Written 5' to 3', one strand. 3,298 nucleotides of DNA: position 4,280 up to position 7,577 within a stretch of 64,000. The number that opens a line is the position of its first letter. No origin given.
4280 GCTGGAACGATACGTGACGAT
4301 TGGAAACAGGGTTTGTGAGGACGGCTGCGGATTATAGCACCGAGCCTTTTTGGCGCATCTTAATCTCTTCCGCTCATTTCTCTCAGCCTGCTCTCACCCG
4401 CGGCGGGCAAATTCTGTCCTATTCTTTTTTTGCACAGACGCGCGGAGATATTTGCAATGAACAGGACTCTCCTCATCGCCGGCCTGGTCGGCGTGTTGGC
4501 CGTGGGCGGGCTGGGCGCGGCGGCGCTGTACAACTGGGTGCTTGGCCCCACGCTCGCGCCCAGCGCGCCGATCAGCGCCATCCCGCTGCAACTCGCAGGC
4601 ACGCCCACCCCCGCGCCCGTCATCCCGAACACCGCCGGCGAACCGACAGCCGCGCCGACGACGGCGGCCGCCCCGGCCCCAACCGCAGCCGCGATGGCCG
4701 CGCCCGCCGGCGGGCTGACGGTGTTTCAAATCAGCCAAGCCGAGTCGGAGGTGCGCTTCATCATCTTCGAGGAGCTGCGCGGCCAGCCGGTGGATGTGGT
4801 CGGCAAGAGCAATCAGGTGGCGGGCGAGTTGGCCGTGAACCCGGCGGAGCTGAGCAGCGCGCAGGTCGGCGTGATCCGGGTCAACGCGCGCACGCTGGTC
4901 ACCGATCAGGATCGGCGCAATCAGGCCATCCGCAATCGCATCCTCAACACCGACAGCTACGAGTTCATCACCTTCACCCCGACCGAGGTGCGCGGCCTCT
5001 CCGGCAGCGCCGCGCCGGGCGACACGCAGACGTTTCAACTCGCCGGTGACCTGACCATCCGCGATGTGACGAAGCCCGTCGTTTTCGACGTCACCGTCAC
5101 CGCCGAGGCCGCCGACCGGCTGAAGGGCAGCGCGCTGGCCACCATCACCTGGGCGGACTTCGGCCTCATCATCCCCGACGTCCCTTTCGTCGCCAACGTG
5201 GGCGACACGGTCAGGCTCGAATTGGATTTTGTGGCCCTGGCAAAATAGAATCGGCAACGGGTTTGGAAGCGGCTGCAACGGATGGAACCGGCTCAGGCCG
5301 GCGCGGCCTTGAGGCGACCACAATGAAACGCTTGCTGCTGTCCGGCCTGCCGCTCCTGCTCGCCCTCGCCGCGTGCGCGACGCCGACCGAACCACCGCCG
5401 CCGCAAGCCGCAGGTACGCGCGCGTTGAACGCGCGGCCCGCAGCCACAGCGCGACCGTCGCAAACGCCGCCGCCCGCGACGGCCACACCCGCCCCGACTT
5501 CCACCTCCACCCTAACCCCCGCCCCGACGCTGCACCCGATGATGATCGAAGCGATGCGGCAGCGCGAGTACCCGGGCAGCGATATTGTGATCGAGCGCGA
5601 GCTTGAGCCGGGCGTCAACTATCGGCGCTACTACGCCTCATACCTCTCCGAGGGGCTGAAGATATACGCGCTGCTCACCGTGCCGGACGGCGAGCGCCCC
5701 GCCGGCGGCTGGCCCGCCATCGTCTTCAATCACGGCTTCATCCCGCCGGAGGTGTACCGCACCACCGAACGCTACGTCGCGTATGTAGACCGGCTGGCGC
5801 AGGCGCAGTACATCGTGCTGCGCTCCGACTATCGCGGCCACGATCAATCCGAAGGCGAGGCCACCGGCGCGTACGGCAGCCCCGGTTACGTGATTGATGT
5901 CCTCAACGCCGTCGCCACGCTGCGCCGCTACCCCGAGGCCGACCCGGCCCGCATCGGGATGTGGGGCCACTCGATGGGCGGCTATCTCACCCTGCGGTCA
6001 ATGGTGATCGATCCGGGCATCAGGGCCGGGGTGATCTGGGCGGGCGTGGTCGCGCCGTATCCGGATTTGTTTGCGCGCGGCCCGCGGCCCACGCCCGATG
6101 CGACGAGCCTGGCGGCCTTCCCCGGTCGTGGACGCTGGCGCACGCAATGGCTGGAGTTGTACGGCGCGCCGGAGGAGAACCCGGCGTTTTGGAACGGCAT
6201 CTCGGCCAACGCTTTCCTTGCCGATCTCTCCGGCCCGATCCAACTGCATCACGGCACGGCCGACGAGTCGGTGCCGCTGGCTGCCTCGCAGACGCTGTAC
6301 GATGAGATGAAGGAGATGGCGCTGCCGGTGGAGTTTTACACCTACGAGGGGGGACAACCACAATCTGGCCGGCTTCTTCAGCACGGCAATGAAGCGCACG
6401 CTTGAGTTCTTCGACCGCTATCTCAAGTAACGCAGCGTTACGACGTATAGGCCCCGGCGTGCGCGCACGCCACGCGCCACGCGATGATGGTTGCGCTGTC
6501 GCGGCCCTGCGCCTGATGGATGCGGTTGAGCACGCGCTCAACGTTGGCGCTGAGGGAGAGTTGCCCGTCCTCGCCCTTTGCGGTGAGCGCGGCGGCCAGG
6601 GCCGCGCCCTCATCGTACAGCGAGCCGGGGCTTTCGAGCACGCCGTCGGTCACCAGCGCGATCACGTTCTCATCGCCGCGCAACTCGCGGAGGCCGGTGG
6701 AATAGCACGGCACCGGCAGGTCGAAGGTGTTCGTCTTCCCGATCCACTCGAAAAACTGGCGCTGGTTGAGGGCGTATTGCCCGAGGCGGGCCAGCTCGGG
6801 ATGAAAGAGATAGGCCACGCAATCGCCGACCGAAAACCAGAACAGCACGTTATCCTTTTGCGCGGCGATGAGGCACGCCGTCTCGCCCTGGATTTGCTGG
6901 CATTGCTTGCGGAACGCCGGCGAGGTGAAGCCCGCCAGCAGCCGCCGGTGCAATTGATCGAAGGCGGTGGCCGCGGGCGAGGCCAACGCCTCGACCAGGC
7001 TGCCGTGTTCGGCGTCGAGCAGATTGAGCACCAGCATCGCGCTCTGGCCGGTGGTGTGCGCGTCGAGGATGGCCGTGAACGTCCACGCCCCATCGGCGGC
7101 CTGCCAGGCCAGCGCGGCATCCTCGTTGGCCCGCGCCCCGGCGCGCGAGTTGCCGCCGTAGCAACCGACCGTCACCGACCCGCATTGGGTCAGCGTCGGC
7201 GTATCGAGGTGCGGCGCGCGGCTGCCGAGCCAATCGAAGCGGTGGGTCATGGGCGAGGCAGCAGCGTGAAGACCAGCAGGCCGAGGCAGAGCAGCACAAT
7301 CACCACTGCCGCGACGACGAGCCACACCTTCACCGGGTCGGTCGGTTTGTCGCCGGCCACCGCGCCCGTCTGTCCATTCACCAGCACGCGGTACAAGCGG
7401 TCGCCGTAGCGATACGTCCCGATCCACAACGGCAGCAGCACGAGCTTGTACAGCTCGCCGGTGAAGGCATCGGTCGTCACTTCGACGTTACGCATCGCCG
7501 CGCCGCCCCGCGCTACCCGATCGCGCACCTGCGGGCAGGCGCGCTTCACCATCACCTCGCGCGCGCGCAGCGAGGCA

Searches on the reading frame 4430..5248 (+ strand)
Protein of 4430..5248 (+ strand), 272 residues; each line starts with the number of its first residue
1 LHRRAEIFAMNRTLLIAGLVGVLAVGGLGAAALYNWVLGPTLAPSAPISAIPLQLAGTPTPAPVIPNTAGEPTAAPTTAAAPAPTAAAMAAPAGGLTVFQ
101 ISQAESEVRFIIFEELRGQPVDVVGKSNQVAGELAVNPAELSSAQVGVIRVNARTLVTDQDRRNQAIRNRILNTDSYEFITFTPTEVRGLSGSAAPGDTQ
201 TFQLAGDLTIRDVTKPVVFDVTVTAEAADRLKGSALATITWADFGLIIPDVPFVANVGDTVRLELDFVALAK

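Call 76: search_protein_families(library=pfam, proteins=[window:4430-5248:+], max_evalue=0.0001)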
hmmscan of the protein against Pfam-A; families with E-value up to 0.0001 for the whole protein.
window:4430-5248:+ (272 aa): 1 family
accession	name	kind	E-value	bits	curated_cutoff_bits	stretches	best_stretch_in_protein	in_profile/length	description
PF04264.18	YceI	-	8.2e-26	91.6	23.7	1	99-269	1-150/150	YceI-like domain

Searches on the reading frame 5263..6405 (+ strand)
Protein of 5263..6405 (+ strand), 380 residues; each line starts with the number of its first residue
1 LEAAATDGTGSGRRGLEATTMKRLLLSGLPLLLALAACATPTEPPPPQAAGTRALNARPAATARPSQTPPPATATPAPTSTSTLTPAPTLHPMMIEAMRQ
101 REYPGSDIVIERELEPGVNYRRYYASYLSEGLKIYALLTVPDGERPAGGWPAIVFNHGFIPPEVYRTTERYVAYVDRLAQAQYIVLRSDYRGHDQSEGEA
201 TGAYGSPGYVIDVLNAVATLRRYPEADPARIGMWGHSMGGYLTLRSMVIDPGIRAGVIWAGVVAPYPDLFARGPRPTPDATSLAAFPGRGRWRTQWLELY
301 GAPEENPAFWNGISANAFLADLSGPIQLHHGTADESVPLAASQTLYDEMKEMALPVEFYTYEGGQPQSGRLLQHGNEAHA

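Call 76: search_protein_families(library=pfam, proteins=[window:5263-6405:+], max_evalue=0.0001)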
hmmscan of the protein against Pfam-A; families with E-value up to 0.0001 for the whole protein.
window:5263-6405:+ (380 aa): 8 families
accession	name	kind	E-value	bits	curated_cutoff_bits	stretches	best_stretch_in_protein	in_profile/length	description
PF12146.15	Hydrolase_4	-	4.6e-15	56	27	1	153-265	7-113/239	Serine aminopeptidase, S33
PF00326.27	Peptidase_S9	-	5.6e-11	42.8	22.6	1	178-363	10-184/213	Prolyl oligopeptidase family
PF02129.25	Peptidase_S15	-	8e-09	36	23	1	131-273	2-141/262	X-Pro dipeptidyl-peptidase (S15 family)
PF01738.24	DLH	-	1.9e-08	34.6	21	0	173-263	32-131/217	Dienelactone hydrolase family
PF20434.5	BD-FAE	-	3.2e-08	33.8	26.8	0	299-348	164-214/215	BD-FAE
PF12697.13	Abhydrolase_6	-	1.4e-07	32.8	26.3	1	157-338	5-180/217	Alpha/beta hydrolase family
PF00561.26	Abhydrolase_1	-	1.8e-05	24.9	25.8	0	151-244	1-84/245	alpha/beta hydrolase fold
PF02230.22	Abhydrolase_2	-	7.2e-05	23.2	23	0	324-368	157-201/217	Phospholipase/Carboxylesterase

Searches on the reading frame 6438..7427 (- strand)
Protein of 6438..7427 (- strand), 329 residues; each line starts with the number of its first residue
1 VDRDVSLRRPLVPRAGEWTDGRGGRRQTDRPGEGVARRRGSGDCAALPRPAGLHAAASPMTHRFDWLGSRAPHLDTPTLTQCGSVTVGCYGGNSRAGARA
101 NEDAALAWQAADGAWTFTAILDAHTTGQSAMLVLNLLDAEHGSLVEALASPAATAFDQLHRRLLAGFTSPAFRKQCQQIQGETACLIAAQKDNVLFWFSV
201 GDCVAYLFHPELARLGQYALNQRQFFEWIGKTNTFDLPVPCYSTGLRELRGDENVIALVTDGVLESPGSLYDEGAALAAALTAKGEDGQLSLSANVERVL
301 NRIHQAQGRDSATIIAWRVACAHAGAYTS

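Call 76: search_protein_families(library=pfam, proteins=[window:6438-7427:-], max_evalue=0.0001)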
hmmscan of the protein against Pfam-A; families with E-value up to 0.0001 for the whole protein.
window:6438-7427:- (329 aa): 1 family
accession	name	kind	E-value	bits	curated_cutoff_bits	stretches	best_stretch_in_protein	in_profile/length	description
PF13672.11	PP2C_2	-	6.6e-17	62.2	24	1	91-266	2-177/209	Protein phosphatase 2C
